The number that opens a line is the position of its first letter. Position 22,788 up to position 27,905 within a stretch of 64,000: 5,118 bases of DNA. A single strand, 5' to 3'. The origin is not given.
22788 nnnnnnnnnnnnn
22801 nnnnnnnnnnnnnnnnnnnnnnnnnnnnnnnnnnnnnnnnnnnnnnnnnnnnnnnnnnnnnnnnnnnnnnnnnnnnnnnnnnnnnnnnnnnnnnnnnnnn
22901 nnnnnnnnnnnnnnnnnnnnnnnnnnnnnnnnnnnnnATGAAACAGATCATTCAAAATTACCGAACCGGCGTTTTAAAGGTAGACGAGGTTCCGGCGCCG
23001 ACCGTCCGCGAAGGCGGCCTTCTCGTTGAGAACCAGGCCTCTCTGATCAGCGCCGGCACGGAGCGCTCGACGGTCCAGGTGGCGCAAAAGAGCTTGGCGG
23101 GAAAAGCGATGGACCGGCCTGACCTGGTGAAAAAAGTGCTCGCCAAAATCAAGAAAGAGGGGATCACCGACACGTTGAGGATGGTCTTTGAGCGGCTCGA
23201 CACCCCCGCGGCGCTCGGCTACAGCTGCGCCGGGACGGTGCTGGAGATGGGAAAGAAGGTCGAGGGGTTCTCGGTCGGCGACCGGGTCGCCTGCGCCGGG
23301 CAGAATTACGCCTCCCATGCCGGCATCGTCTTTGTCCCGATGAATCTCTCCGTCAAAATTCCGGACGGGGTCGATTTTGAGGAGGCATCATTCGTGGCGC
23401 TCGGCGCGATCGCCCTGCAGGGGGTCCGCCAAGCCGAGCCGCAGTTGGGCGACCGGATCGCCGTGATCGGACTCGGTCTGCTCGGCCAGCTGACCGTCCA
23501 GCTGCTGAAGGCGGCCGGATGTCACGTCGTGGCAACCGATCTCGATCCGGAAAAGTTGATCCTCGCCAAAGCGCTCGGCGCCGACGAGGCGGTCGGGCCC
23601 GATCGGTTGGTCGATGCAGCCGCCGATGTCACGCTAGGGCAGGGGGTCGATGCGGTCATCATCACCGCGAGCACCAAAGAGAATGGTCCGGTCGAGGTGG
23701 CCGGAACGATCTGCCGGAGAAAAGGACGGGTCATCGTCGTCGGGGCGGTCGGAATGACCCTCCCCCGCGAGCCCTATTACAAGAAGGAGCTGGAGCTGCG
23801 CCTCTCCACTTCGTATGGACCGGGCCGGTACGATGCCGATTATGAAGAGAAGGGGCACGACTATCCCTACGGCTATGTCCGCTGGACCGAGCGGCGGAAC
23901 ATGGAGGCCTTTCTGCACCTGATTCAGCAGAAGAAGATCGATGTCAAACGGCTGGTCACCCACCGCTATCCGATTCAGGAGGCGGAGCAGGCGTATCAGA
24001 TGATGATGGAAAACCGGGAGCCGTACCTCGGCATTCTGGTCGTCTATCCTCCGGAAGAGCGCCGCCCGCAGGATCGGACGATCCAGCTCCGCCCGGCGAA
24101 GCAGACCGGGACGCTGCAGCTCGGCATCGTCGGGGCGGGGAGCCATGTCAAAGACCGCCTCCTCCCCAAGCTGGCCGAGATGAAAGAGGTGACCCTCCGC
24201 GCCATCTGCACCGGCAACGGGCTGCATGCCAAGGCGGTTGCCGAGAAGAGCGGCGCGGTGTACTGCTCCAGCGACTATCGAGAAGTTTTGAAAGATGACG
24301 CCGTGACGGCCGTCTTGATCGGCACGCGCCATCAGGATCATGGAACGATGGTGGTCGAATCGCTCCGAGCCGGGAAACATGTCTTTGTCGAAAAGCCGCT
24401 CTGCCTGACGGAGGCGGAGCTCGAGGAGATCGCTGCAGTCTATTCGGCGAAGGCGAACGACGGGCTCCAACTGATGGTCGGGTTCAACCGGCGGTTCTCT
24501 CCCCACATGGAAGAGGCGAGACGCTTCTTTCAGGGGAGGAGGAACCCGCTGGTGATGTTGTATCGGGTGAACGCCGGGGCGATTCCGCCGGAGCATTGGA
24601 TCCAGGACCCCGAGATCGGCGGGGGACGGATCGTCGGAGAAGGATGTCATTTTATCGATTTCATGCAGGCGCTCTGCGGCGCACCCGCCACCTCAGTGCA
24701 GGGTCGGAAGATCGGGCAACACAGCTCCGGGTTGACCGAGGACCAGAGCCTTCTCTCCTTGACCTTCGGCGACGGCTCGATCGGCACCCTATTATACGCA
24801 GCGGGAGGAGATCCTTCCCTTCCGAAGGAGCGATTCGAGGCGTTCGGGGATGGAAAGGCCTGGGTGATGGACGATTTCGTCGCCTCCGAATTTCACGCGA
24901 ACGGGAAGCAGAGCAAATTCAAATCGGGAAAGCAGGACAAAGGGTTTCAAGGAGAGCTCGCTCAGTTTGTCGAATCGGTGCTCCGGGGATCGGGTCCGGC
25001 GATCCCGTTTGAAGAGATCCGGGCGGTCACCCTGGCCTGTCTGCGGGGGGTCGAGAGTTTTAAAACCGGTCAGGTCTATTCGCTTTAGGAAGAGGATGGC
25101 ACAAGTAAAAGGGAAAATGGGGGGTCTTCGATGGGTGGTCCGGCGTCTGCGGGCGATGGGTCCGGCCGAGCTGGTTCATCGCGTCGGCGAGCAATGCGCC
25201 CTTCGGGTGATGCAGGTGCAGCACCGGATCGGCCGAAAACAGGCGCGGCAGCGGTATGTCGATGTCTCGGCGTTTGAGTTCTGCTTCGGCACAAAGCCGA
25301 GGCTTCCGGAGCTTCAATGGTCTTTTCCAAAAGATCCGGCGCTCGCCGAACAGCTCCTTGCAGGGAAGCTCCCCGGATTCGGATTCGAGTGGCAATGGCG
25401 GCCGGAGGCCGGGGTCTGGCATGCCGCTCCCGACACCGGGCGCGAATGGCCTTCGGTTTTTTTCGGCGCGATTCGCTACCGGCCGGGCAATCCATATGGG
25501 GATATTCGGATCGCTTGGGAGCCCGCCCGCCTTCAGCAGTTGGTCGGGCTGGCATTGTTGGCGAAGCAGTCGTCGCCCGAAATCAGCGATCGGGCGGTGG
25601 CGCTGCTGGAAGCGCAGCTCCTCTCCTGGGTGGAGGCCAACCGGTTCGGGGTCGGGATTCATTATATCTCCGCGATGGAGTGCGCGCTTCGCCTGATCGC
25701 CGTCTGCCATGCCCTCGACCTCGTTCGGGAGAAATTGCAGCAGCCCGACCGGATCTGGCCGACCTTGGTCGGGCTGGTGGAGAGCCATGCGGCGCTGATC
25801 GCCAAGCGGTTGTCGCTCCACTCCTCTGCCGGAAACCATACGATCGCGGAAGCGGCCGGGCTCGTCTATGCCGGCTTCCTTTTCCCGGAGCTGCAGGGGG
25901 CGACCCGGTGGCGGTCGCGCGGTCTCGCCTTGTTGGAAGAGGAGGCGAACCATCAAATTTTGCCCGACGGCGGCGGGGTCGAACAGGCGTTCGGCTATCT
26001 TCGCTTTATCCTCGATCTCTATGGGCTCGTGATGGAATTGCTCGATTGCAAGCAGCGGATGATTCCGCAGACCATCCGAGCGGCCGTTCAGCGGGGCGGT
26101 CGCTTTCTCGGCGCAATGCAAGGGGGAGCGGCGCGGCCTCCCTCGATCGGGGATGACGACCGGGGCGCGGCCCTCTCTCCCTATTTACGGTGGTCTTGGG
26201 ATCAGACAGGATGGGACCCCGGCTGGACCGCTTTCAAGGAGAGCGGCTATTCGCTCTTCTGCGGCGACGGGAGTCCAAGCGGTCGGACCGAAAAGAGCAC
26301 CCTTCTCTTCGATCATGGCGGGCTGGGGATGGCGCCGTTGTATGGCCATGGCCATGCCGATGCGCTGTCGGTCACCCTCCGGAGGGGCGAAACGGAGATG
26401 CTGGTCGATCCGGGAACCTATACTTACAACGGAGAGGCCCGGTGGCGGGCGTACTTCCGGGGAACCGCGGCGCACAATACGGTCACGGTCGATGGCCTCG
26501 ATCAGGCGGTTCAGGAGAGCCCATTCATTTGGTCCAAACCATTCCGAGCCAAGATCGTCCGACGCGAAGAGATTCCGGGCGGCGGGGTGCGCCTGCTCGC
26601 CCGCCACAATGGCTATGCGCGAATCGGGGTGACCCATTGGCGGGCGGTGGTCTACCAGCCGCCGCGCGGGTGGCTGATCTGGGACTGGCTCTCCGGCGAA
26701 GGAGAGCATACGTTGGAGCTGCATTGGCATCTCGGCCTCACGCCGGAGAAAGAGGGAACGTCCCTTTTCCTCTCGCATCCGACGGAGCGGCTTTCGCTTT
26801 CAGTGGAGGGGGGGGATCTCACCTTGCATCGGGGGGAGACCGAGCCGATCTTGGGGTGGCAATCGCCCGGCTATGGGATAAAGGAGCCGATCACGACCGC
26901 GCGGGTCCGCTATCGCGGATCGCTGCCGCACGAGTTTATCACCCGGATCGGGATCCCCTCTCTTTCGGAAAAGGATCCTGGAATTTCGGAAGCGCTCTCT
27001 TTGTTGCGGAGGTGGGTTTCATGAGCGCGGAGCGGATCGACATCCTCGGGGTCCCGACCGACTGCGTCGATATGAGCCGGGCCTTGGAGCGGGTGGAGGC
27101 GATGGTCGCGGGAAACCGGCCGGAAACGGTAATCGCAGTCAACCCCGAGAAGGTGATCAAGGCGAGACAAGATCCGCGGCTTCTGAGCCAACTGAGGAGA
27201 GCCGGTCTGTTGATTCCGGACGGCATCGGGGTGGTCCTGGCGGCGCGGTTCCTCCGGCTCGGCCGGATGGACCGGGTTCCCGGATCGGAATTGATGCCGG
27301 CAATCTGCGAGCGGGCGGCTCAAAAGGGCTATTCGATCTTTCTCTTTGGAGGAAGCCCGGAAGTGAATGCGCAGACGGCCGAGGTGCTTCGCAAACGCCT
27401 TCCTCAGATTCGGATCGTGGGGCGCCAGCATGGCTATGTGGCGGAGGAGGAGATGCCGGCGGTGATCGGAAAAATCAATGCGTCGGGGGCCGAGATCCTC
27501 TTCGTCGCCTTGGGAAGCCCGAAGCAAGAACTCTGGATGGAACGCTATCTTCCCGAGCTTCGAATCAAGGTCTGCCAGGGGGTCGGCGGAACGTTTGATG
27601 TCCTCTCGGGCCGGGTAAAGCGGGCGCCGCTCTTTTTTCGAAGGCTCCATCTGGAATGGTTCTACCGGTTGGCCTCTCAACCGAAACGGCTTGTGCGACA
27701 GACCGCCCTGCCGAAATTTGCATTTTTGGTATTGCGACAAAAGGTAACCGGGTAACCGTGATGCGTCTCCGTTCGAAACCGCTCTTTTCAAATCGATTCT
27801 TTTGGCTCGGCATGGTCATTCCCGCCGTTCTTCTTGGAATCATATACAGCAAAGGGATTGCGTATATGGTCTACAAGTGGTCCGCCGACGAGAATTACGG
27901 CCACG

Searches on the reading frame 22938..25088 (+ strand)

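Call 8: search_protein_families(library=ncbifam, proteins=[window:22938-25088:+], max_evalue=0.00001)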
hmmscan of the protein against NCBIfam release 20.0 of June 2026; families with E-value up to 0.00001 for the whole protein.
window:22938-25088:+ (716 aa): 27 families (the best 25 are shown)
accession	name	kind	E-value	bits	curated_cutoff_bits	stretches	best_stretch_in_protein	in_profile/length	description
TIGR04380.1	myo_inos_iolG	equivalog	1.2e-27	96.7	355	1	393-712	2-327/330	inositol 2-dehydrogenase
TIGR03989.1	Rxyl_3153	subfamily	1.7e-17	63.7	440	1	130-360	144-362/370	NDMA-dependent alcohol dehydrogenase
NF006940.0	PRK09422.1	equivalog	2.9e-17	62.7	344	1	131-269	121-260/338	alcohol dehydrogenase AdhP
TIGR00692.1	tdh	equivalog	7.3e-17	61.4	458.35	1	128-243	120-237/340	L-threonine 3-dehydrogenase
NF040723.1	UDP-GlcNAcDh_Arch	equivalog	2e-16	60.4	450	1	393-706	1-299/302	UDP-N-acetylglucosamine 3-dehydrogenase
NF003808.0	PRK05396.1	equivalog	1.3e-15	57.2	380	1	126-241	120-237/341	L-threonine 3-dehydrogenase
NF041097.1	keto_inos_dh_IolM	equivalog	1.9e-15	56.4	450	1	169-272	205-314/389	scyllo-inosose 3-dehydrogenase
NF052479.1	LevoglcsnDh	equivalog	1.3e-14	53.7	650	1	424-582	42-204/386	levoglucosan dehydrogenase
TIGR02824.1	quinone_pig3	subfamily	1.3e-13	50.7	296.8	1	90-245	58-217/325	putative NAD(P)H quinone oxidoreductase, PIG3 family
NF047908.1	AldhRedAhr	equivalog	3.1e-13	49.3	470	1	137-274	132-265/335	NADPH-dependent aldehyde reductase Ahr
NF010344.0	PRK13771.1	subfamily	8.6e-13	48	349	0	130-243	121-232/334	putative alcohol dehydrogenase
TIGR03451.1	mycoS_dep_FDH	equivalog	1.2e-11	44.1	512.9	1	138-357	142-347/358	S-(hydroxymethyl)mycothiol dehydrogenase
NF052679.1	InsChiInosDhIolG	equivalog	4.3e-11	42.4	540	1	392-522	2-131/343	bifunctional inositol 2-dehydrogenase/D-chiro-inositol 1-dehydrogenase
NF007642.0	PRK10309.1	equivalog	1.3e-10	41.1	550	1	128-271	118-262/347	galactitol-1-phosphate 5-dehydrogenase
TIGR01202.1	bchC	equivalog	1.7e-10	40.6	291.25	1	90-293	59-257/308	chlorophyll synthesis pathway protein BchC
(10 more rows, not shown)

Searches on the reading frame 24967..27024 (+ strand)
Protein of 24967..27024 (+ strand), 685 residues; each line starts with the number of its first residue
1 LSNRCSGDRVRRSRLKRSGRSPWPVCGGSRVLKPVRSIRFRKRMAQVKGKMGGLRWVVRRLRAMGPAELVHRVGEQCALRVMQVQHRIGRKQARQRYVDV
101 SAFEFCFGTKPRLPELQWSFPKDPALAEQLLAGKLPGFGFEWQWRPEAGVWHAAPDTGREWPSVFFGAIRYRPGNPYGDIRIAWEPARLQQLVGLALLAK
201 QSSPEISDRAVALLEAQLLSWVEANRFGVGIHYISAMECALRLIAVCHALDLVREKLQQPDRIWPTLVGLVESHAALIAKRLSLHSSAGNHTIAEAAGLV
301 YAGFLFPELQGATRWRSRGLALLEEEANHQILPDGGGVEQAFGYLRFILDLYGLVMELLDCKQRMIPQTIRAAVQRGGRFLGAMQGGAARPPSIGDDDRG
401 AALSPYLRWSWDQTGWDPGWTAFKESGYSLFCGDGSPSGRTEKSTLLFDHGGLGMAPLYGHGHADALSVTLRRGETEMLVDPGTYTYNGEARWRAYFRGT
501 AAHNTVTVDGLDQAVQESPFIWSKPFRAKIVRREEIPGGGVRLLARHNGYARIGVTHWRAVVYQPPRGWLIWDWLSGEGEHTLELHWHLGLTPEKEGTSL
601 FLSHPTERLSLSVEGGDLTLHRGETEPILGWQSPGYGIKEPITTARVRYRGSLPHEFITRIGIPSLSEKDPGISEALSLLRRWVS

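Call 8: search_protein_families(library=ncbifam, proteins=[window:24967-27024:+], max_evalue=0.00001)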
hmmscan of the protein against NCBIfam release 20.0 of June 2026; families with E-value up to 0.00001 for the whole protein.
window:24967-27024:+ (685 aa): 2 families
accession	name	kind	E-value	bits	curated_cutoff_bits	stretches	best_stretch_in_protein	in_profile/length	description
NF045573.1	Hepsulflyase_CFB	equivalog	5e-13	48.2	700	1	272-345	217-287/651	heparin-sulfate lyase HepC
NF045572.1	Hepsulflyase_bctds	equivalog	1.3e-12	47.1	600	1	286-359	256-329/706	heparin-sulfate lyase HepC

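Call 54: search_protein_families(library=pfam, proteins=[window:25096-27024:+], max_evalue=0.0001)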
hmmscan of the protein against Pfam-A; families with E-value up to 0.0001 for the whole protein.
window:25096-27024:+ (642 aa): 2 families
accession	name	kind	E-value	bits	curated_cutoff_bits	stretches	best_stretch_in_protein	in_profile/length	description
PF07940.18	Hepar_II_III_C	-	4.7e-42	144.6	24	1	379-608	8-225/237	Heparinase II/III-like, C-terminal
PF16889.11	Hepar_II_III_N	-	4.9e-16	59.4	22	1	195-320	155-277/340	Heparinase II/III N-terminus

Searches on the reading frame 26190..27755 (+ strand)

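Call 8: search_protein_families(library=ncbifam, proteins=[window:26190-27755:+], max_evalue=0.00001)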
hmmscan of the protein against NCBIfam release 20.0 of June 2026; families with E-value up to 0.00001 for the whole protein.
window:26190-27755:+ (521 aa): 4 families
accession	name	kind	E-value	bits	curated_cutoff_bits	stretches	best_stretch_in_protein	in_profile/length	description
TIGR00696.1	wecG_tagA_cpsF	superfamily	1.8e-51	174.4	69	1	336-510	4-178/178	WecB/TagA/CpsF family glycosyltransferase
NF002980.1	PRK03692.1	equivalog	4.4e-51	173.6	323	1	310-516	31-237/240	lipopolysaccharide N-acetylmannosaminouronosyltransferase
NF041710.1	UDPacetylman_taseTarA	equivalog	1.5e-48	165.4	350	1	280-519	6-245/247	N-acetylglucosaminyldiphosphoundecaprenol N-acetyl-beta-D-mannosaminyltransferase TarA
NF041872.1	EPS_EpsA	equivalog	1.5e-32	113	500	1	281-516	16-256/265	exopolysaccharide biosynthesis glycosyltransferase EpsA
